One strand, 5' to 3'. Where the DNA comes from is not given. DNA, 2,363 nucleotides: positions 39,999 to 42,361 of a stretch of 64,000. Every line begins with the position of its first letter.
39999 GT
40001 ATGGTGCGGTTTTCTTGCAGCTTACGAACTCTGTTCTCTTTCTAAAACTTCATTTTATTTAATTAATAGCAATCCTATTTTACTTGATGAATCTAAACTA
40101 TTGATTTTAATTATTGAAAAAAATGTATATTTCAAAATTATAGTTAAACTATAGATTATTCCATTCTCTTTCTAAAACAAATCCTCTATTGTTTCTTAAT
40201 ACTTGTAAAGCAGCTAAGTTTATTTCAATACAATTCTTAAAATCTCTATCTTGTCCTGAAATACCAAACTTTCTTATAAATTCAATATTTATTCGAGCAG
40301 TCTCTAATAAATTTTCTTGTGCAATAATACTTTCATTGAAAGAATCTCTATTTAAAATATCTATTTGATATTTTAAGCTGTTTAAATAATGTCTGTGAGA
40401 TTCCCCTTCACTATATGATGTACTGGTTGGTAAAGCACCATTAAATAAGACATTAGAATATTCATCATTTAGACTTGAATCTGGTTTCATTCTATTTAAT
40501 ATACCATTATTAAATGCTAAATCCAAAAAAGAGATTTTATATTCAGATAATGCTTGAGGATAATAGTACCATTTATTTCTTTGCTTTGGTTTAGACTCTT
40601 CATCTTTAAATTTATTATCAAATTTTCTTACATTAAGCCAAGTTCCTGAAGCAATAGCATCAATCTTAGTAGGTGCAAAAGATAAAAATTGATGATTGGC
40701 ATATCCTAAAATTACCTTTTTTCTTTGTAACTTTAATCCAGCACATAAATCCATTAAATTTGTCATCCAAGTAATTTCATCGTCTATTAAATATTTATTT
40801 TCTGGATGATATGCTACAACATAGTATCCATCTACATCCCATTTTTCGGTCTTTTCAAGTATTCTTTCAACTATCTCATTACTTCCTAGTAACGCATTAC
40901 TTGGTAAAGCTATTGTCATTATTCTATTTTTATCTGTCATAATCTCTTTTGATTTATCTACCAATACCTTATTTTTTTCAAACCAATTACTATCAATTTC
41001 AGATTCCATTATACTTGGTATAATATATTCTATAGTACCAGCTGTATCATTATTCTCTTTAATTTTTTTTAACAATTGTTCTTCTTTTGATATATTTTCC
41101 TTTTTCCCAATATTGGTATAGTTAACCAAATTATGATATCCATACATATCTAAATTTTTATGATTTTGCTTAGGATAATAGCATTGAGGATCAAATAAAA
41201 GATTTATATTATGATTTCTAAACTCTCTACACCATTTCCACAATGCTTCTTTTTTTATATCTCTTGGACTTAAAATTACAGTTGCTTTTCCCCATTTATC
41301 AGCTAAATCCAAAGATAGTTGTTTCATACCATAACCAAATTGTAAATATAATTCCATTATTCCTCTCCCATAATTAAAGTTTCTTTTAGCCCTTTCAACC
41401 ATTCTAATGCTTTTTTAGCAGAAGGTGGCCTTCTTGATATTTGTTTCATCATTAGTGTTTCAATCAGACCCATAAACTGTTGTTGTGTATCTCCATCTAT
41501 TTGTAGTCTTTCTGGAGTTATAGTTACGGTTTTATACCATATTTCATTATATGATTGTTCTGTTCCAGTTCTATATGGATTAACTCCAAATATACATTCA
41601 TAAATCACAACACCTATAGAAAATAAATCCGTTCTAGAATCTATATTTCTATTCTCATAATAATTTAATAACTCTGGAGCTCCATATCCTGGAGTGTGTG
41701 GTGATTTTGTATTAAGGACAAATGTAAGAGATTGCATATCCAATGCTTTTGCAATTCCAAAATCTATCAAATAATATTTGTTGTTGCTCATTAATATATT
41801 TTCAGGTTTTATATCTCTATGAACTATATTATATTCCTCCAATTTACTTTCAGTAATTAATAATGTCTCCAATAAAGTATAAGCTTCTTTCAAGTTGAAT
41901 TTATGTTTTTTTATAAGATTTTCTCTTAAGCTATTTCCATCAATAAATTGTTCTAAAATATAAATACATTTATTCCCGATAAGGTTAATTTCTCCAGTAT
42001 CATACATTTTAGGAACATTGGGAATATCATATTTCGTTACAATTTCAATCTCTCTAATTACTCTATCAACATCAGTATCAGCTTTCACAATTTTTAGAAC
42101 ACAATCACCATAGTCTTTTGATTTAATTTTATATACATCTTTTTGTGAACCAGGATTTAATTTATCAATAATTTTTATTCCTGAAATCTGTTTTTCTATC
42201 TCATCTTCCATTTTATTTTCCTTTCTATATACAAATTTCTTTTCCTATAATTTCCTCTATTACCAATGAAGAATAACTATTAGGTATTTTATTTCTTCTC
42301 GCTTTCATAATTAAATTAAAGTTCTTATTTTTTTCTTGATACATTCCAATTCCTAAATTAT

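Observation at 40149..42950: Tightly coupled three-gene operon built around a stand-alone Hanks-type Ser/Thr kinase, inside a tRNA-adjacent, IR-bounded, IS-scarred island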

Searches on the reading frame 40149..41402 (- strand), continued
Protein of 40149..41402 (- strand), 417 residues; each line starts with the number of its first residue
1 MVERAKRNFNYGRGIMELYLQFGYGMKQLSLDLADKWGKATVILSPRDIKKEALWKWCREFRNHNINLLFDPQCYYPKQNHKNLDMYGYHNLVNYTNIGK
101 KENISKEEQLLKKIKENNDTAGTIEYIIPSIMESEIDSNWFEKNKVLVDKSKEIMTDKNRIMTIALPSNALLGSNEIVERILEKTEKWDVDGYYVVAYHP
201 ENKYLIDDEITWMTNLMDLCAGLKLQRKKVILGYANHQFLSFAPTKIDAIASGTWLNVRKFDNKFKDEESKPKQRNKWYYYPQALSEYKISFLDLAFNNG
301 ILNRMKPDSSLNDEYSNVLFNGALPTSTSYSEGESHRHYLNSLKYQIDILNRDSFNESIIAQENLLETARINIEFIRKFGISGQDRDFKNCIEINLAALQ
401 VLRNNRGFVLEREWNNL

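Call 60: find_related_loci(query=A1, collection=viral_contigs, flank=10000)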
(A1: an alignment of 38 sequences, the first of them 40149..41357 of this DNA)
Query A1 (402 aa) in viral_contigs; peptide patterns used: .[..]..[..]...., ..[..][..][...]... (x = any residue, [..] = any of these).
15 stretches matched a pattern; 2 encode a relative of the query (tblastn E <= 1e-3); 2 distinct loci.
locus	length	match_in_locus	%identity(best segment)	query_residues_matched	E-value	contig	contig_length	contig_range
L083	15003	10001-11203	40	1-402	1e-95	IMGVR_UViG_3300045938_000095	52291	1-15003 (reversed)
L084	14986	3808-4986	39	1-399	6e-84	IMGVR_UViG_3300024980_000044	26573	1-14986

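Call 67: search_protein_families(library=pfam, alignment_id=A6, max_evalue=0.00001)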
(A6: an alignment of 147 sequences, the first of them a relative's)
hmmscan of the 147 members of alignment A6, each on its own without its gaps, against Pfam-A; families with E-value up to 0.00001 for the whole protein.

A. member 1, L001:6848-8257:+ (469 aa): 1 family
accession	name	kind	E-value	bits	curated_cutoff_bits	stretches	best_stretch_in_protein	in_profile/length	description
PF03432.20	Relaxase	-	3.8e-38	131.2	24.6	1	48-179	1-132/132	MobA/VirD2-like, nuclease domain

B. families by the number of members that match (of 147 scanned): 117 families (the first 25 are shown)
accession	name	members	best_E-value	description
PF00589.27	Phage_integrase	4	2.2e-28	Phage integrase family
PF00239.26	Resolvase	3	3.2e-33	Resolvase, N terminal domain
PF07508.19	Recombinase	3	2e-27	Recombinase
PF00753.33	Lactamase_B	3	2.7e-26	Metallo-beta-lactamase superfamily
PF00271.37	Helicase_C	3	9.6e-26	Helicase conserved C-terminal domain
PF00176.29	SNF2-rel_dom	3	3.3e-21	SNF2-related domain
PF04326.19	SLFN_AlbA_2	3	2.1e-19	Schlafen, AlbA_2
PF00149.33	Metallophos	3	1.3e-15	Calcineurin-like phosphoesterase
PF01381.28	HTH_3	3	7.5e-15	Helix-turn-helix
PF04851.21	ResIII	3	1.8e-12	Type III restriction enzyme, res subunit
PF13408.12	Zn_ribbon_recom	3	4.2e-12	Recombinase zinc beta ribbon domain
PF12706.13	Lactamase_B_2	3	4.4e-11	Beta-lactamase superfamily domain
PF02590.22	SPOUT_MTase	2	2e-61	Predicted SPOUT methyltransferase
PF03432.20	Relaxase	2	3.8e-38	MobA/VirD2-like, nuclease domain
PF14199.11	DUF4317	2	4.5e-38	Domain of unknown function (DUF4317)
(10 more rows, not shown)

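Call 68: search_protein_families(library=padloc, alignment_id=A6, max_evalue=1e-10)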
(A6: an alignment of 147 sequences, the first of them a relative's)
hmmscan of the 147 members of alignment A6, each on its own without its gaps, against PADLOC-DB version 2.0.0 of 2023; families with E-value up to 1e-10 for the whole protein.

A. member 1, L001:6848-8257:+ (469 aa): 0 families

B. families by the number of members that match (of 147 scanned): 298 families (the first 25 are shown)
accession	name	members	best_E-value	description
PDLC02500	BrxHI|BrxHII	3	0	BrxHI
PDLC02193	PLD_Helicase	3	1.3e-238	-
PDLC02621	DrmD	3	1.1e-99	DrmD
PDLC00659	HmaA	3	2.4e-89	SNF2 helicase / DEAD-box helicase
PDLC02504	BrxHI|BrxHII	3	4e-83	BrxHII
PDLC02620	DrmD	3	6.2e-76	DrmD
PDLC02572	DrmA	3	2.8e-72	DrmA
PDLC02632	DrmD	3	3.6e-70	DrmD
PDLC02619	DrmD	3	6.2e-67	DrmD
PDLC02623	DrmD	3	2.9e-63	DrmD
PDLC02633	DrmD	3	4.5e-59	DrmD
PDLC02634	DrmD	3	8.7e-56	DrmD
PDLC02840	DpdE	3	8.6e-48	DpdE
PDLC02843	DpdE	3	2.9e-47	DpdE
PDLC02624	DrmD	3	2.2e-40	DrmD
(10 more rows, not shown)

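Call 80: search_protein_families(library=pfam, alignment_id=A1, max_evalue=0.1)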
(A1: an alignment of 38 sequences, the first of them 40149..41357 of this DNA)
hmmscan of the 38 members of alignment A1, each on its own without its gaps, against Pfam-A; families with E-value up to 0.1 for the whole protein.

A. member 1, window:40149-41357:- (402 aa): 0 families

B. families by the number of members that match (of 38 scanned): 12 families
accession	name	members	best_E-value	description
PF20922.3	Anamorsin_N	1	0.00074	Anamorsin, N-terminal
PF08343.15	RNR_N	1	0.025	Ribonucleotide reductase N-terminal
PF16364.11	Antigen_C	1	0.041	Cell surface antigen C-terminus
PF04748.18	Polysacc_deac_2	1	0.045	Divergent polysaccharide deacetylase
PF10643.14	Cytochrome-c551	1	0.06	Photosystem P840 reaction-centre cytochrome c-551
PF09702.15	Cas_Csa5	1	0.064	CRISPR-associated protein (Cas_Csa5)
PF02507.20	PSI_PsaF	1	0.071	Photosystem I reaction centre subunit III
PF16810.10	RXLR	1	0.071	RXLR phytopathogen effector protein, Avirulence activity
PF09921.14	DUF2153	1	0.08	Uncharacterized protein conserved in archaea (DUF2153)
PF06924.17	DUF1281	1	0.084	Protein of unknown function (DUF1281)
PF13029.11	DUF3890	1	0.088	Domain of unknown function (DUF3890)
PF17323.7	ToxS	1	0.094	Trans-membrane regulatory protein ToxS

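Call 82: search_dna_similar(query=window:40149-41357:-, collection=plasmids, mode=protein, max_rows=15)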
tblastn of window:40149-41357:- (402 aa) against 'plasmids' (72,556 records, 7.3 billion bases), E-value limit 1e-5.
Records with a match: 3; places in all: 3; records where one place covers at least 80% of the query: 2.
Best place of each record, by identity: <60% 3.
By first word of the organism name: Bacillus 2; Natribaculum 1.
By predicted mobility (MOB-suite, as given by PLSDB): non-mobilizable 2; mobilizable 1.
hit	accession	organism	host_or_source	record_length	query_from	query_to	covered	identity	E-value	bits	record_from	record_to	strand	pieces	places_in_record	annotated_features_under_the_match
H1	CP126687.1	Bacillus bombysepticus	Microtermes sp. colony Mi106,bacterial ...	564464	1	396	99%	28.6%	7e-48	182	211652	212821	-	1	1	hypothetical protein (x2)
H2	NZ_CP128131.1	Bacillus mycoides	bacterial isolate,field soil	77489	1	396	99%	26.8%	2e-39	157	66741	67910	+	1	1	hypothetical protein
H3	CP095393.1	Natribaculum breve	cell culture,saline soil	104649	5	314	77%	25.6%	3e-16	89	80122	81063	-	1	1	none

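Call 83: search_dna_similar(query=window:40149-41357:-, collection=phages, mode=protein, max_rows=10)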
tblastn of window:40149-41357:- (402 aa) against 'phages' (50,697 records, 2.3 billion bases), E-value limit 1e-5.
No match.

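Call 84: get_annotated_region(hit=H2, flank=7000)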
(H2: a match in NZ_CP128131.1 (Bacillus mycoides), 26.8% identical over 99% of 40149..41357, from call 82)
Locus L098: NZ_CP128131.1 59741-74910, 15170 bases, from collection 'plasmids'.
description: Bacillus mycoides strain SIN2.2 plasmid unnamed4, complete sequence
organism: Bacillus mycoides (NCBI taxid 1405)
taxonomy: Bacteria; Bacillota; Bacilli; Bacillales; Bacillaceae; Bacillus; Bacillus mycoides
host: -; source: bacterial isolate,field soil; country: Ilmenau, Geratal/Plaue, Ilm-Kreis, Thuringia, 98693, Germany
typing (MOB-suite, as given by PLSDB): mobilizable; replicon rep_cluster_920; relaxase MOBC
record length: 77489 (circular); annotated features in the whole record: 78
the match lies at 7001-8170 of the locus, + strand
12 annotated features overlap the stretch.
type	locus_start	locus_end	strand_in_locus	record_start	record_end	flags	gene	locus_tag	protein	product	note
CDS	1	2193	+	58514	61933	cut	-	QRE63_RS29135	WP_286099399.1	S-layer homology domain-containing protein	-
CDS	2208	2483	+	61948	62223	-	-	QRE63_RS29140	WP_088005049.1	barstar family protein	-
CDS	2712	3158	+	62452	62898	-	-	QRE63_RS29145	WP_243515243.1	hypothetical protein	-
CDS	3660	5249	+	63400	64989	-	-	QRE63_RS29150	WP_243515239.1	hypothetical protein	-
CDS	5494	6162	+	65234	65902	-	-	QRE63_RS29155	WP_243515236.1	hypothetical protein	-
CDS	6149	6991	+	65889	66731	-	-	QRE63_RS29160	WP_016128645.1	serine/threonine-protein kinase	GO:0006468 - protein phosphorylation [Evidence IEA]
CDS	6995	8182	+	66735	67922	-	-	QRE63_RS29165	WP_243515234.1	hypothetical protein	-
CDS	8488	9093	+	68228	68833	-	-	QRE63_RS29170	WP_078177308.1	recombinase family protein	GO:0006310 - DNA recombination [Evidence IEA]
CDS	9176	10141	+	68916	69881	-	-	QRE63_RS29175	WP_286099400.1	site-specific integrase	GO:0015074 - DNA integration [Evidence IEA]; GO:0006310 - DNA recombination [Evidence IEA]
CDS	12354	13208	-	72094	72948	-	-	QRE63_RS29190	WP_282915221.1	phospholipase C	-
CDS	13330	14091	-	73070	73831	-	-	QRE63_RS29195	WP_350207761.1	hypothetical protein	-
CDS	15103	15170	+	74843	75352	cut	-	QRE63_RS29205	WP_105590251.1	sigma-70 family RNA polymerase sigma factor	GO:0006352 - DNA-templated transcription initiation [Evidence IEA]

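Call 85: get_annotated_region(hit=H3, flank=7000)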
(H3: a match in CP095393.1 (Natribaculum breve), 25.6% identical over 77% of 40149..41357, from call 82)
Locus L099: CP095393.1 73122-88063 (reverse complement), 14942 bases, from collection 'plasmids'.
description: Natribaculum breve strain TRM20010 plasmid unnamed3, complete sequence
organism: Natribaculum breve (NCBI taxid 1419050)
taxonomy: Archaea; Euryarchaeota; Halobacteria; Halobacteriales; Natrialbaceae; Natribaculum; Natribaculum breve
host: -; source: cell culture,saline soil; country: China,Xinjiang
typing (MOB-suite, as given by PLSDB): non-mobilizable
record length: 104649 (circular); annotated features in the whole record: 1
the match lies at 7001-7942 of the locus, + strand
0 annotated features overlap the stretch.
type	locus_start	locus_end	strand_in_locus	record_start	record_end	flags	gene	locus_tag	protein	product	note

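Call 88: search_protein_families(library=ncbifam, proteins=[L011:5658-8363:+, L017:11209-14112:+], max_evalue=0.00001)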
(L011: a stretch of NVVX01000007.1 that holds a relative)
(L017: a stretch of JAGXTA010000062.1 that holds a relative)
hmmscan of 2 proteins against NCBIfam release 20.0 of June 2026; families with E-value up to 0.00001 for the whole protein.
L011:5658-8363:+ (901 aa): 13 families
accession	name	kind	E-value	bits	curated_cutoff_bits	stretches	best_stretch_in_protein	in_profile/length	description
NF042964.1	phospholipD_antiphage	equivalog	0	1283.8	1100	1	1-901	2-895/895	phospholipase D-like domain-containing anti-phage protein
NF038317.1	DISARM_DrmD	equivalog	1.4e-50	172.6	610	2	632-856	443-673/1021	DISARM system SNF2-like helicase DrmD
NF038318.1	DISARM_DrmD_b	equivalog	2.3e-40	138.5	950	2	741-834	476-568/868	DISARM system SNF2-like helicase DrmD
NF041062.1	DpdE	equivalog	5.6e-34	117.3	500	1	250-834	172-681/1048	protein DpdE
NF003426.0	PRK04914.1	equivalog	1.6e-29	102.8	576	2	247-412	169-319/959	RNA polymerase-associated protein RapA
NF053675.1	pilus_reg_Snf2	equivalog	2e-16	59.3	1100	2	680-831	867-1006/1029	pilus expression-regulating Snf2 family helicase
NF058637.1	helic_SCO1167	equivalog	2.9e-14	52.1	1200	1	689-825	778-902/932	SCO1167/SCO6262 family helicase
NF041790.1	anti-phage_ZorD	equivalog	1.1e-12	46.8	1500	1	211-299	564-657/1035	type I Zorya anti-phage system protein ZorD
NF010337.0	PRK13766.1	equivalog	1.5e-11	43.2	610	1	649-796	325-468/781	Hef nuclease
NF008744.0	PRK11776.1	equivalog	1.1e-07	30.8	524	1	715-825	256-364/460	ATP-dependent RNA helicase DbpA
NF008394.0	PRK11192.1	equivalog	2.2e-06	26.8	507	1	729-806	274-351/441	ATP-dependent RNA helicase SrmB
NF002340.1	PRK01297.1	equivalog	2.7e-06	26.5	564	1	673-799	234-346/372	ATP-dependent RNA helicase RhlB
NF053631.1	RNA_helic_CshA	equivalog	9.6e-06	24.7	646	0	732-819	267-357/434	degradosome RNA helicase CshA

L017:11209-14112:+ (967 aa): 20 families
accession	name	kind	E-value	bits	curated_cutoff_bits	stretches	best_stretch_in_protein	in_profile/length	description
NF038317.1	DISARM_DrmD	equivalog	2.8e-107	360.3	610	1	49-663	65-670/1021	DISARM system SNF2-like helicase DrmD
NF041062.1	DpdE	equivalog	8.5e-65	219.3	500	3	425-635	494-674/1048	protein DpdE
NF038318.1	DISARM_DrmD_b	equivalog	4.9e-63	213.5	950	3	555-652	480-579/868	DISARM system SNF2-like helicase DrmD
NF003426.0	PRK04914.1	equivalog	1.6e-60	205.3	576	2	90-323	154-345/959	RNA polymerase-associated protein RapA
NF042964.1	phospholipD_antiphage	equivalog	6e-44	150.6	1100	2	388-642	582-827/895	phospholipase D-like domain-containing anti-phage protein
NF058637.1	helic_SCO1167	equivalog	1.3e-22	79.7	1200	1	512-635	779-904/932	SCO1167/SCO6262 family helicase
NF053675.1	pilus_reg_Snf2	equivalog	4.2e-19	68.2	1100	1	510-637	875-1004/1029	pilus expression-regulating Snf2 family helicase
NF041790.1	anti-phage_ZorD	equivalog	2.7e-13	48.8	1500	1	503-611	913-1030/1035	type I Zorya anti-phage system protein ZorD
NF008744.0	PRK11776.1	equivalog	3.1e-12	45.8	524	1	515-626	245-357/460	ATP-dependent RNA helicase DbpA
NF010337.0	PRK13766.1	equivalog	2.6e-11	42.4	610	1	468-610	327-473/781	Hef nuclease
NF008394.0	PRK11192.1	equivalog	4.5e-10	38.9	507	1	514-631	249-371/441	ATP-dependent RNA helicase SrmB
NF053631.1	RNA_helic_CshA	equivalog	9.4e-10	37.9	646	1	493-623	220-347/434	degradosome RNA helicase CshA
NF008642.0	PRK11634.1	equivalog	7.4e-09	34.5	989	1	532-640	265-370/628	DEAD/DEAH family ATP-dependent RNA helicase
NF002340.1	PRK01297.1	equivalog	2.2e-08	33.3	564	1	513-620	250-356/372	ATP-dependent RNA helicase RhlB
NF053711.1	RNA_heli_RhlE1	exception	3.6e-08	32.6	750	1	514-632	246-364/434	RNA helicase RhlE1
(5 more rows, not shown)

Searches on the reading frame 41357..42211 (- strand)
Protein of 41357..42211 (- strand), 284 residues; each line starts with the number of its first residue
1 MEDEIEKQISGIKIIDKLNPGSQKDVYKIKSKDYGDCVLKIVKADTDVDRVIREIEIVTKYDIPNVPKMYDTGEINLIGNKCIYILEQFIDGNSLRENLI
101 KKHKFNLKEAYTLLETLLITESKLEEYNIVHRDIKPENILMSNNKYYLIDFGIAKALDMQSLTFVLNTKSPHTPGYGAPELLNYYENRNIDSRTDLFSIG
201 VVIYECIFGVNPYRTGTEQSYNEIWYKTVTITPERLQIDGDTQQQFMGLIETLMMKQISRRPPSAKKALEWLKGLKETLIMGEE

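Call 3: search_protein_families(library=pfam, proteins=[window:41357-42211:-], max_evalue=0.1)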
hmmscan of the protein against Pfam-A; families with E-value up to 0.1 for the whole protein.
window:41357-42211:- (284 aa): 9 families
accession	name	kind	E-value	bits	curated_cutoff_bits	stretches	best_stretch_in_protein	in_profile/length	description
PF00069.31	Pkinase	-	5.6e-35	121.4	31.7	1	16-269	5-258/263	Protein kinase domain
PF07714.23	PK_Tyr_Ser-Thr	-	1.4e-21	77.4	23.1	1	14-263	3-250/258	Protein tyrosine and serine/threonine kinase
PF01636.29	APH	-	2.5e-06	27.9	23.2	1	129-154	170-197/239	Phosphotransferase enzyme family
PF14531.12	Kinase-like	-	0.00011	22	25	1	48-237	81-275/289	Kinase-like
PF01163.29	RIO1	-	0.00016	21.8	22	1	86-153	84-150/187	RIO domain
PF03109.22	ABC1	-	0.00041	20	22.9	1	85-160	145-220/244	ABC1 atypical kinase-like domain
PF17667.7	Pkinase_fungal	-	0.0052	16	24.1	1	118-160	296-345/387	Fungal protein kinase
PF19974.5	TCAD9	-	0.0064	16.1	40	1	108-151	278-321/429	Ternary complex associated domain 9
PF01633.27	Choline_kinase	-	0.087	12.6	29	0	106-152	143-189/300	Choline/ethanolamine kinase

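Call 4: search_protein_families(library=padloc, proteins=[window:41357-42211:-], max_evalue=0.1)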
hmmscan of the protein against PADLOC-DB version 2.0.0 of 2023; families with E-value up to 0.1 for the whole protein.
window:41357-42211:- (284 aa): 37 families (the best 25 are shown)
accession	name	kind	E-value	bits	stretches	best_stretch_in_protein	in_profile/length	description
PDLC04138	mad6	-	2.4e-39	133.8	1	4-273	45-311/659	mads_6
PDLC04042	PD-T4-6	-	1.3e-37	128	1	40-276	40-273/292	-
PDLC04053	PD-T4-6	-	1.9e-34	117.6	1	7-269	6-265/311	-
PDLC04047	PD-T4-6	-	8.4e-31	105.2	1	9-261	9-258/327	-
PDLC04060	PD-T4-6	-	2.1e-30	104.1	1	13-277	11-271/486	-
PDLC04043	PD-T4-6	-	3.8e-30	103.4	1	47-266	58-268/452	-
PDLC04061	PD-T4-6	-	4.9e-29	100.2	1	45-269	57-277/510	-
PDLC04054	PD-T4-6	-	2.6e-28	97.5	1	8-220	8-220/347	-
PDLC04044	PD-T4-6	-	2.6e-26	90.6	1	14-276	36-293/372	-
PDLC04039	PD-T4-6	-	9.6e-26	88.8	1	49-265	59-265/458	-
PDLC04056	PD-T4-6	-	9.3e-25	85.6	1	13-163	8-163/415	-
PDLC04048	PD-T4-6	-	3.5e-24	83.8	1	13-215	13-214/354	-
PDLC04058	PD-T4-6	-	5.7e-24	83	1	13-157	14-166/460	-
PDLC04049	PD-T4-6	-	7.7e-24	82.3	1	13-212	14-221/442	-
PDLC04041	PD-T4-6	-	1.5e-23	81.8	1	48-269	72-287/443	-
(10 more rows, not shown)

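Call 5: search_protein_families(library=ncbifam, proteins=[window:41357-42211:-], max_evalue=0.1)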
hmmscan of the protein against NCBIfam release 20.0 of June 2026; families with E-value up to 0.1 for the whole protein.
window:41357-42211:- (284 aa): 23 families
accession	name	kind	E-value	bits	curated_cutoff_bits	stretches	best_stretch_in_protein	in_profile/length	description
NF047741.1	antiphage_MADS6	equivalog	1.3e-32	113.1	460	2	126-275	317-460/612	methylation-associated defense system protein kinase MAD6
NF033483.0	PknB_PASTA_kin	equivalog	1.6e-30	106.7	450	1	46-272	49-265/563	Stk1 family PASTA domain-containing Ser/Thr kinase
NF052427.1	StpK7MSMEG_1200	equivalog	1.3e-21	76.7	900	1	49-263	52-256/601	serine/threonine protein kinase StpK7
NF038150.1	lanthi_synth_IV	equivalog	5.1e-17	61.5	650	1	83-276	268-457/851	class IV lanthionine synthetase LanL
TIGR03903.1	TOMM_kin_cyc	equivalog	4.3e-16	58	705.75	1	39-269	8-241/1267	TOMM system kinase/cyclase fusion protein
NF033442.0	BREX_PglW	equivalog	1e-13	50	990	1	22-267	524-761/1391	BREX system serine/threonine kinase PglW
NF011464.0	PRK14879.1-7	equivalog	6.9e-09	35.8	246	1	47-155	49-150/221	Kae1-associated kinase Bud32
NF053615.1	SerThrKinAfsKStmc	equivalog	9.6e-09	34.4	1300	1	128-263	132-256/809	protein serine/threonine kinase AfsK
NF043056.1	T4SS_LegK1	equivalog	1.1e-08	34.1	550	1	103-205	183-282/516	Dot/Icm T4SS effector kinase LegK1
TIGR03724.2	arch_bud32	equivalog_domain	2.6e-08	33.6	125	1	78-156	63-133/193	KEOPS complex kinase/ATPase Bud32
NF038151.1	lanthi_synth_III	equivalog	2.1e-07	29.7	575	1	48-219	267-435/833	class III lanthionine synthetase LanKC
TIGR02906.1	spore_CotS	subfamily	2.4e-07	30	172.7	2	121-152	182-213/314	CotS family spore coat protein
NF011463.0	PRK14879.1-4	equivalog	2.5e-07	30.3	188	1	80-155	90-161/237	Kae1-associated kinase Bud32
NF009651.0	PRK13184.1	equivalog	1.2e-06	26.8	839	1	127-235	132-250/932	serine/threonine-protein kinase PknD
NF011462.0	PRK14879.1-3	equivalog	8.8e-06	25.6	174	1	121-154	95-128/192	Kae1-associated kinase Bud32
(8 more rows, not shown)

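Call 6: search_protein_families(library=phrogs, proteins=[window:41357-42211:-], max_evalue=0.1)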
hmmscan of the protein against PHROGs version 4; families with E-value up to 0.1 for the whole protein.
window:41357-42211:- (284 aa): 5 families
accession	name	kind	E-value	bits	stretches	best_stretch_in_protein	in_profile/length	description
phrog_2361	-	other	3.8e-32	112.8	1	7-217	10-219/415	serine-threonine kinase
phrog_4972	-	unknown function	5e-11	43.1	1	49-234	166-339/501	-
phrog_14300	-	unknown function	3.2e-06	27.9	1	49-180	166-290/290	-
phrog_3297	-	other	0.0084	17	1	112-160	73-119/160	kinase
phrog_4301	-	unknown function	0.016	15.7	1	13-158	37-173/225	-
